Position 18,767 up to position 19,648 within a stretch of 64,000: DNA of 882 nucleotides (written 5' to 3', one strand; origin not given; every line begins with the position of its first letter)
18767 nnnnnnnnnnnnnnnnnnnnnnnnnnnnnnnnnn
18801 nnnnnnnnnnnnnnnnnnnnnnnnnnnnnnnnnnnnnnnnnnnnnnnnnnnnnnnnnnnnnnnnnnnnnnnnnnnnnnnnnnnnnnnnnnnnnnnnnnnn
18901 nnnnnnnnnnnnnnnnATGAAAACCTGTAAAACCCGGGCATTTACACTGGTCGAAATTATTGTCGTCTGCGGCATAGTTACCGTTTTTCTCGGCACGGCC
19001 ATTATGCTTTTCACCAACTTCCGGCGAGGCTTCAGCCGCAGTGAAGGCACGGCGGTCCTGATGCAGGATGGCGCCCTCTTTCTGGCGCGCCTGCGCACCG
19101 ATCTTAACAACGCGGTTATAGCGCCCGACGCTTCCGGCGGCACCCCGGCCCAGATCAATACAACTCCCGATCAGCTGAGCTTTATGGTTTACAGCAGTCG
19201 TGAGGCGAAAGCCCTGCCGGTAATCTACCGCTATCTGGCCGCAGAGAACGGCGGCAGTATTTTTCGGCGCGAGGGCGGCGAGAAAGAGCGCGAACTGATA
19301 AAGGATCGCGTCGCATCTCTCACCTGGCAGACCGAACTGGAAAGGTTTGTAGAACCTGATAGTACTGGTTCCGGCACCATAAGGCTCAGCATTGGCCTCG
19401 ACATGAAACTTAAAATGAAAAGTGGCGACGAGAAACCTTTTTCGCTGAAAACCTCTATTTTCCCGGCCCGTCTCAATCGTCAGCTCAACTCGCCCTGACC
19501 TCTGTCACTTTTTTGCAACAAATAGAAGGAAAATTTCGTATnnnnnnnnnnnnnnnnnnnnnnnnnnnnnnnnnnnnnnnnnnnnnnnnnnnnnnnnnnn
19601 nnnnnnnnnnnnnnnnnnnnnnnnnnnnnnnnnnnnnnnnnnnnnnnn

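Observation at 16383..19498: Second pilin-like cluster headed by a 703-aa PilX/GspK-like protein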

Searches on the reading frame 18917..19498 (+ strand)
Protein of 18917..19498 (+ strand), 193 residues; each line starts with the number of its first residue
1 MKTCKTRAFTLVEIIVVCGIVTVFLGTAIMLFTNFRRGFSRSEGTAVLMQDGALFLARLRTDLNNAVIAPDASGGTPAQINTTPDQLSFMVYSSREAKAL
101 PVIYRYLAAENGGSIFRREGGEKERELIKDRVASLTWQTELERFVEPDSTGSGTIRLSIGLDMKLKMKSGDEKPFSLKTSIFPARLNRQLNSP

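Call 4: search_protein_families(library=pfam, proteins=[window:18917-19498:+], max_evalue=0.1)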
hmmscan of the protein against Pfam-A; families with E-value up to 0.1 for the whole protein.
window:18917-19498:+ (193 aa): 1 family
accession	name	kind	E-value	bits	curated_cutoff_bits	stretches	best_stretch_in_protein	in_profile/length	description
PF07963.17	N_methyl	-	0.0015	18.5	21.2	1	5-28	3-26/27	Prokaryotic N-terminal methylation motif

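Call 7: search_protein_families(library=ncbifam, proteins=[window:18917-19498:+], max_evalue=0.1)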
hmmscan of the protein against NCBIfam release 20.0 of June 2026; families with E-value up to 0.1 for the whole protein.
window:18917-19498:+ (193 aa): 5 families
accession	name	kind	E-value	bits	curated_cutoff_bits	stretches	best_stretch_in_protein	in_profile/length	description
TIGR01708.2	typeII_sec_gspH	equivalog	0.00032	20.8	80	1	7-100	2-83/169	type II secretion system minor pseudopilin GspH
TIGR02596.1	TIGR02596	subfamily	0.026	14.6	70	1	9-32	1-24/196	Verru_Chthon cassette protein D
NF041775.1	typeIV_PilA_Myxo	equivalog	0.051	13.5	400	1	5-46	9-50/214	type IV pilin protein PilA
NF040982.1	ComGD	equivalog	0.062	13.7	70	0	7-34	2-29/139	competence type IV pilus minor pilin ComGD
NF007862.0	PRK10574.1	equivalog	0.087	13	138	0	5-34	3-32/145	prepilin peptidase-dependent pilin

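Call 58: search_solved_structures(query=A3, max_evalue=1)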
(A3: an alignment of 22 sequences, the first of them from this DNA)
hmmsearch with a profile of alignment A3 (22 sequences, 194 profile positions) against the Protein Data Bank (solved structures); distinct sequences matched with E-value up to 1: 7.
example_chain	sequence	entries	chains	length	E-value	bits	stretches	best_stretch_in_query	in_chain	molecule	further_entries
9egp_A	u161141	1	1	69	0.00022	24.3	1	5-46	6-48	Geopilin domain 1 protein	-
7tgg_A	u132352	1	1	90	0.001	22.1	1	4-43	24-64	Geopilin domain 1 protein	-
8pfb_G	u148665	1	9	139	0.018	18.1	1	10-43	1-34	Type IV pilin PilE1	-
8yax_C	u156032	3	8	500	0.14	15.1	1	16-58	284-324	Non-structural protein 4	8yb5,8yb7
2m7g_A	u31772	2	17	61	0.15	15.1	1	10-44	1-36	Geopilin domain 1 protein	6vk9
8tj2_C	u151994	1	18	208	0.17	14.9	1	10-45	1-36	Type IV major pilin protein PilA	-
9laa_A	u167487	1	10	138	0.19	14.7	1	2-30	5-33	Type IV pilin protein PilA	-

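Call 67: find_homologous_proteins(query=window:18917-19498:+, max_evalue=0.001)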
Query window:18917-19498:+ (193 aa): 54 proteins with E <= 0.001 among 432 candidates.
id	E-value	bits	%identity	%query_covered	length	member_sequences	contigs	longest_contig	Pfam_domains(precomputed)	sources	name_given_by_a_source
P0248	4.7e-120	416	100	100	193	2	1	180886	-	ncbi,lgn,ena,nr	ncbi:MAG: hypothetical protein CVV42_03320 [Candidatus Riflebacteria bacterium HGW-Riflebacteria-2]|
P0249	8.8e-109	379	89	100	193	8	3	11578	-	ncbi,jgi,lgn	jgi:type II secretory pathway pseudopilin PulG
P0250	3.5e-104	364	86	100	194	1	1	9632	-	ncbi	-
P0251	6.8e-99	347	82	100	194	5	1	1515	PF07963.18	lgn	-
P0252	6.6e-98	344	83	100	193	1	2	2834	-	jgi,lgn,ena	-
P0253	1.9e-92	326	79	98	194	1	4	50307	-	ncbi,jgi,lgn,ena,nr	ncbi:MAG: hypothetical protein A2W80_11010 [Candidatus Riflebacteria bacterium GWC2_50_8]|nr:MAG: hy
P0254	7.4e-92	324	78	100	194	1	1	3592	-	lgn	-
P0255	1.2e-91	324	78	98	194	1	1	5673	-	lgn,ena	-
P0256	6.0e-91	321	78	98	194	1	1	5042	-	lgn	-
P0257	6.1e-91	321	77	98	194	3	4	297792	-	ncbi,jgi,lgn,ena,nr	ncbi:MAG: hypothetical protein CVV41_14505 [Candidatus Riflebacteria bacterium HGW-Riflebacteria-1]|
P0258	2.8e-89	316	76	98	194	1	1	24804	-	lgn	-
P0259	3.8e-89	315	77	100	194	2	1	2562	-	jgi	jgi:Tfp pilus assembly protein PilE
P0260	4.0e-89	315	75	100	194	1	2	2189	-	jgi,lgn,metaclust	metaclust:\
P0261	1.4e-87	310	74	100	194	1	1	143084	-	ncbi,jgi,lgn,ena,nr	ncbi:MAG: prepilin-type N-terminal cleavage/methylation domain-containing protein [Candidatus Rifleb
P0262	5.5e-87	308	75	99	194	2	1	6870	-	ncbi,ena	-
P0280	3.0e-64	234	60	97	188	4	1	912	PF07963.18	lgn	-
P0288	9.9e-56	207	53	99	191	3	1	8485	PF07963.18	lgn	-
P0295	7.9e-51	191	52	99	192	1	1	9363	PF07963.18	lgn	-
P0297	5.0e-45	172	48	100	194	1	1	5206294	PF07963.18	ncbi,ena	-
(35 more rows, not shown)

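Call 74: predict_structure(alignment_id=A4)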
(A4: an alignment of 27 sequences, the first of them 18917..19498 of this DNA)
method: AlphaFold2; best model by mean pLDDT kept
length: 193 residues; sequences in the alignment: 27
mean_pLDDT: 84.3   pTM: 0.69
mean pLDDT of the five models: 84.3, 84.3, 83.5, 80.0, 79.2
residues with pLDDT >= 90: 91; 70-90: 75; 50-70: 25; < 50: 2
segments of 3 or more residues with pLDDT < 50: none
pLDDT, mean of each block of 10 residues (from residue 1): 58 90 93 81 85 94 88 61 91 88 93 92 92 91 69 78 88 86 87 75
secondary structure, 60 per line:
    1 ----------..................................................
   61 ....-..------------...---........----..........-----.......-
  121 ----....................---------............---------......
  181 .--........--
elements in order: H11-64 E80-82 E86-93 E98-107 E113-119 E125-144 E154-165 E175-181 H184-191

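Call 88: search_protein_families(library=pfam, alignment_id=A3, max_evalue=0.01)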
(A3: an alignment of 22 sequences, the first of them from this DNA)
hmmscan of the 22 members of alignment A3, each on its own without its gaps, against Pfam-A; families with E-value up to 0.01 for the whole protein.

A. member 1, seq(193 aa): 1 family
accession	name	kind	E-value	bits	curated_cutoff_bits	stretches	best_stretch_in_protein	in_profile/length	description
PF07963.17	N_methyl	-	0.0015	18.5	21.2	1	5-28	3-26/27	Prokaryotic N-terminal methylation motif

B. families by the number of members that match (of 22 scanned): 1 family
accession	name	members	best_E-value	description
PF07963.17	N_methyl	19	2.1e-07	Prokaryotic N-terminal methylation motif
